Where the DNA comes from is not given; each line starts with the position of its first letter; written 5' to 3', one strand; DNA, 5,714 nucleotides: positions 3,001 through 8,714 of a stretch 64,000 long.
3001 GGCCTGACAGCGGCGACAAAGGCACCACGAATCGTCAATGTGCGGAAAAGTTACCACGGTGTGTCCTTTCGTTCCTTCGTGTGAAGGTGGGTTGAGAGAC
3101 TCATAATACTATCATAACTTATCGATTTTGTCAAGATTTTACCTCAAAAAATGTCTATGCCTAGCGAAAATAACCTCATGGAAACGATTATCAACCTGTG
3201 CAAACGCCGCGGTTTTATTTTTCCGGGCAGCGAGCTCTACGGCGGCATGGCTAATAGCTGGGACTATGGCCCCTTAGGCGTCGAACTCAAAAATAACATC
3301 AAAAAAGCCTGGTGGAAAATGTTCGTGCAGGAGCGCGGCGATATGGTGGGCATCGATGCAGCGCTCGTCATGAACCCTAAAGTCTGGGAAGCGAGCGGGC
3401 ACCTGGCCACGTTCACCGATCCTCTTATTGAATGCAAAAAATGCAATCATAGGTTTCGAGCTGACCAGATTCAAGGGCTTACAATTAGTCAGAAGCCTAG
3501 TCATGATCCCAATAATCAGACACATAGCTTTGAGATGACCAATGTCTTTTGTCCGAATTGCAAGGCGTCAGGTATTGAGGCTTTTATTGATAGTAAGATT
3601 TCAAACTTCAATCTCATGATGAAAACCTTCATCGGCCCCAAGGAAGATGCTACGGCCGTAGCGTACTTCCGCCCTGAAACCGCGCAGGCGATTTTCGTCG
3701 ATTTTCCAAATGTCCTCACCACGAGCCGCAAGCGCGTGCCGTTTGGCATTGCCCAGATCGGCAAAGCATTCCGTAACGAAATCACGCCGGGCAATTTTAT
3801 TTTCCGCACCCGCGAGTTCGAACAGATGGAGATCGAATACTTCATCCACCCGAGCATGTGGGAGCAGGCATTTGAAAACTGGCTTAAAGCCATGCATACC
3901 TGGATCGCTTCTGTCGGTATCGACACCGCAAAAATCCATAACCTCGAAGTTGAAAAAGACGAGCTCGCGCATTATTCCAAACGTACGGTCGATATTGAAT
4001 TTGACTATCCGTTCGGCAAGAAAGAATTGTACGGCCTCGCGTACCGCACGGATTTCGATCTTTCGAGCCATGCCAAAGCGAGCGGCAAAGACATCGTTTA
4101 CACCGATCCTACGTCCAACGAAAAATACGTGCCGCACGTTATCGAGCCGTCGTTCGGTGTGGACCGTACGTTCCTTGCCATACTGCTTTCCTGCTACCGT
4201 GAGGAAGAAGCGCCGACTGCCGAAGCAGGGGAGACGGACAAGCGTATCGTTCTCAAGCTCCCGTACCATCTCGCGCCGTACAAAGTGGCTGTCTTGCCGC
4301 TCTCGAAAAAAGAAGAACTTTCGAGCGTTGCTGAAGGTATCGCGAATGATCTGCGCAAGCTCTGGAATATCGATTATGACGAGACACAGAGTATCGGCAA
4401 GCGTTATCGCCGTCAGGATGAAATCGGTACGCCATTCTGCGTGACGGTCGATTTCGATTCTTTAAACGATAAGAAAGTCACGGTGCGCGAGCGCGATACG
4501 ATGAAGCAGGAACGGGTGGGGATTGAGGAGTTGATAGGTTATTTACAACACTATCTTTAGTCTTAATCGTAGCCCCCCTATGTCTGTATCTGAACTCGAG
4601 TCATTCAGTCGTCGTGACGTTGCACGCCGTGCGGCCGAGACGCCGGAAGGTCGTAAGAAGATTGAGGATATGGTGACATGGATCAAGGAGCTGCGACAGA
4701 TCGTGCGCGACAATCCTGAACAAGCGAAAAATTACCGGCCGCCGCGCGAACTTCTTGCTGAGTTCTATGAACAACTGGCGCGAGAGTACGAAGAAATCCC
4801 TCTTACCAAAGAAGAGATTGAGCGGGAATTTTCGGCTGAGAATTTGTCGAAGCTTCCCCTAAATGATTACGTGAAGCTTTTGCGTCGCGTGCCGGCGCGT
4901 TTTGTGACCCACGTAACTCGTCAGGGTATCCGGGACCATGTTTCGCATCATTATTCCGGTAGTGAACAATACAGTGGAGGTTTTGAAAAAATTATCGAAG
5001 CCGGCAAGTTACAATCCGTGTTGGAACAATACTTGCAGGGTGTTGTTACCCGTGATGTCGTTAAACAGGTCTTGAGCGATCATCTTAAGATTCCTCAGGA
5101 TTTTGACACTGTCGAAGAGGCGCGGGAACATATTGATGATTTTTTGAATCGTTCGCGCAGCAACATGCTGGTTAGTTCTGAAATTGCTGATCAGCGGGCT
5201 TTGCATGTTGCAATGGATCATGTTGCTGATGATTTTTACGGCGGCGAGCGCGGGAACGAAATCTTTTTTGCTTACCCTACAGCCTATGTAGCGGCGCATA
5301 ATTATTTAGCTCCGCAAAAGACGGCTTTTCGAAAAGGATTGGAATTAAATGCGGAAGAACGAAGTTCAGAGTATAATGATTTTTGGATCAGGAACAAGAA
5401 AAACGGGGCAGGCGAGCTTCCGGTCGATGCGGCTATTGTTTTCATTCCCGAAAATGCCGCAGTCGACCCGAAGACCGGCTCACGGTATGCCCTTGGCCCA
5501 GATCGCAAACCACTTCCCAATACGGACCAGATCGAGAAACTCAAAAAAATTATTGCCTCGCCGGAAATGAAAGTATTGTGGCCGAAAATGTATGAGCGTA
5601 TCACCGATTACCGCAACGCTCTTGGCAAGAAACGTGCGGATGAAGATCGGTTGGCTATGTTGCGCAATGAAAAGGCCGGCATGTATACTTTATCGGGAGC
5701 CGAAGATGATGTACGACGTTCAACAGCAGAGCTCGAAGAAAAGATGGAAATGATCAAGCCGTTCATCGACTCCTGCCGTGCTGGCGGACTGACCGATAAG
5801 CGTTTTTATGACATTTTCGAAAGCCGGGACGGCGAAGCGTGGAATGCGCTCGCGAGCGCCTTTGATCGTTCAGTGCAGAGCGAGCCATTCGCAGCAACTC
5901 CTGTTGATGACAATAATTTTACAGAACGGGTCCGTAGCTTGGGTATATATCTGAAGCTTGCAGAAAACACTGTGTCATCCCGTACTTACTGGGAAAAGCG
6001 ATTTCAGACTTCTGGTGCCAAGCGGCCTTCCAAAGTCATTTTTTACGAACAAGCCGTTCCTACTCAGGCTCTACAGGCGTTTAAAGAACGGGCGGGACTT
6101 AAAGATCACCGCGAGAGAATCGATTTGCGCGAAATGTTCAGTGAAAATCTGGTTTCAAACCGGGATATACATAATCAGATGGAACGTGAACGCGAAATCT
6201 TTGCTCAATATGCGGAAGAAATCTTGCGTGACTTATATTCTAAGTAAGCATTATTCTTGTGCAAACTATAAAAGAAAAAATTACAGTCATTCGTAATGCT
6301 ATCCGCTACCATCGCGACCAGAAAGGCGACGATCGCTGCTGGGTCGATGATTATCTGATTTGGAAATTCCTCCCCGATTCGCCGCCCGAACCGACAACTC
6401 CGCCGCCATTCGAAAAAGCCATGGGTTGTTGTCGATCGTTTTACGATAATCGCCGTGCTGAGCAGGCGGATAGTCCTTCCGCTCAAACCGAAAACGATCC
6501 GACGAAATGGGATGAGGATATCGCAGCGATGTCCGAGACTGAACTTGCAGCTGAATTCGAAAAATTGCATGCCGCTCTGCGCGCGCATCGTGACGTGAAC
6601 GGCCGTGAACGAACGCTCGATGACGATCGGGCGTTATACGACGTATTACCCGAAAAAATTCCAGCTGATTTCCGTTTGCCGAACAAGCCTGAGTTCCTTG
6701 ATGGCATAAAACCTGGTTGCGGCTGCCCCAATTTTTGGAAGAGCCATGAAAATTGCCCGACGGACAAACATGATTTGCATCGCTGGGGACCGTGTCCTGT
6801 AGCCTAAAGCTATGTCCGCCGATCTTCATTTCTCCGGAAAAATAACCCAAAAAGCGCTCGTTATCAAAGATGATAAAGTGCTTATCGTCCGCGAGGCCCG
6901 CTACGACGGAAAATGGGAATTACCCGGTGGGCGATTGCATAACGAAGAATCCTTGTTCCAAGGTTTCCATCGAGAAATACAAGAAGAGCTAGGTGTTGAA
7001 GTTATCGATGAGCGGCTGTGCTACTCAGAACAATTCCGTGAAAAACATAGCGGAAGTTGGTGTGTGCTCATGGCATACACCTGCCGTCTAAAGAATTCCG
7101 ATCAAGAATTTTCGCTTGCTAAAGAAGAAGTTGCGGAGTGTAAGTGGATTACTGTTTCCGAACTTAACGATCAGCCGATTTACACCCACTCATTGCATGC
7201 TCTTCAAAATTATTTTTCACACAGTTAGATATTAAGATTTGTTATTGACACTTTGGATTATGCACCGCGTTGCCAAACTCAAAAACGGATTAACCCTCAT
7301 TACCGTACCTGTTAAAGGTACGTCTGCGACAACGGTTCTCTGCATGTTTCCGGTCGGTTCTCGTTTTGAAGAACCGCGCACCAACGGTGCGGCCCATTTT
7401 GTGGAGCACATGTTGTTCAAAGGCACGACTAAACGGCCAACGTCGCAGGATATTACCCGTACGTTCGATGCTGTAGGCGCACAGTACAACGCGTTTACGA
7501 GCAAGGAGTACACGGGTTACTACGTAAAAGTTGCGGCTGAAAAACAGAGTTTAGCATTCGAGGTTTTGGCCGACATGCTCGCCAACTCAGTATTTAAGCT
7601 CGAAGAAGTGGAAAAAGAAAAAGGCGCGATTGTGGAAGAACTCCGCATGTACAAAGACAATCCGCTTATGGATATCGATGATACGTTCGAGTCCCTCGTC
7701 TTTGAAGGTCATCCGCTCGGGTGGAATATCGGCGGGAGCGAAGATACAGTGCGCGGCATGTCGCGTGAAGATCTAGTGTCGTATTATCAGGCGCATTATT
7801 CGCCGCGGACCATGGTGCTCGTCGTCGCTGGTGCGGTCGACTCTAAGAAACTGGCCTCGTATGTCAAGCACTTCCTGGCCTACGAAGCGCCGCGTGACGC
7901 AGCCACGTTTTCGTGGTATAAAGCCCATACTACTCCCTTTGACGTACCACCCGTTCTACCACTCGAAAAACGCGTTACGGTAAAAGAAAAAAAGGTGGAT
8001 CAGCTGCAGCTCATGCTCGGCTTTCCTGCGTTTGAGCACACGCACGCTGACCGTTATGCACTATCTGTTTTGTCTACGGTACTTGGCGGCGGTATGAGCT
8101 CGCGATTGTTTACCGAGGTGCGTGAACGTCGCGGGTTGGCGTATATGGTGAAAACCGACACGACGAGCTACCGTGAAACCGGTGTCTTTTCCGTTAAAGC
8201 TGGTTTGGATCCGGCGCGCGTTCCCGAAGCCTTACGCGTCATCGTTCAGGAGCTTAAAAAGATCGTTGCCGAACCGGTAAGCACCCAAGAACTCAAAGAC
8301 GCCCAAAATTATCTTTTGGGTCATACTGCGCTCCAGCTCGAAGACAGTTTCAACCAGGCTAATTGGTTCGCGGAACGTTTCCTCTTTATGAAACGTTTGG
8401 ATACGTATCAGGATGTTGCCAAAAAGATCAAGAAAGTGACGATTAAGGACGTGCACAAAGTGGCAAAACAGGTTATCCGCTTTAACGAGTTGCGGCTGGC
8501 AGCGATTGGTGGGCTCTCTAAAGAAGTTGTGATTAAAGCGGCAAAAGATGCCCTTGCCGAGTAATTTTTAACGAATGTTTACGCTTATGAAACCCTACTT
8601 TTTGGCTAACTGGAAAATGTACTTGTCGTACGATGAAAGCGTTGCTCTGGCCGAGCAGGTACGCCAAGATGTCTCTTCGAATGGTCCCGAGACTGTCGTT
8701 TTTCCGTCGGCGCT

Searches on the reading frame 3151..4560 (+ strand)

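Call 77: search_protein_families(library=pfam, proteins=[window:3151-4560:+], max_evalue=0.00001)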
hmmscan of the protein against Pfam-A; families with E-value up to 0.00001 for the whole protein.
window:3151-4560:+ (469 aa): 2 families
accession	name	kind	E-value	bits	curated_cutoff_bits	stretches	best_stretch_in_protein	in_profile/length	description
PF03129.25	HGTP_anticodon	-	7.6e-24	84.1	21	1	378-466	1-92/94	Anticodon binding domain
PF00587.30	tRNA-synt_2b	-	7.8e-14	52.6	29.3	1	172-345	12-176/179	tRNA synthetase class II core domain (G, H, P, S and T)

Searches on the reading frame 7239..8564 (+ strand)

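Call 77: search_protein_families(library=pfam, proteins=[window:7239-8564:+], max_evalue=0.00001)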
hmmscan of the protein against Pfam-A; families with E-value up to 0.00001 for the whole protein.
window:7239-8564:+ (441 aa): 2 families
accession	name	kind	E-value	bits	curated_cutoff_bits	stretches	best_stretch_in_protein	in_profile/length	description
PF05193.26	Peptidase_M16_C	-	3.5e-44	151.3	23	1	174-358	2-180/181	Peptidase M16 inactive domain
PF00675.25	Peptidase_M16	-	8.1e-33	113.9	22.3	1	29-159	11-140/149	Insulinase (Peptidase family M16)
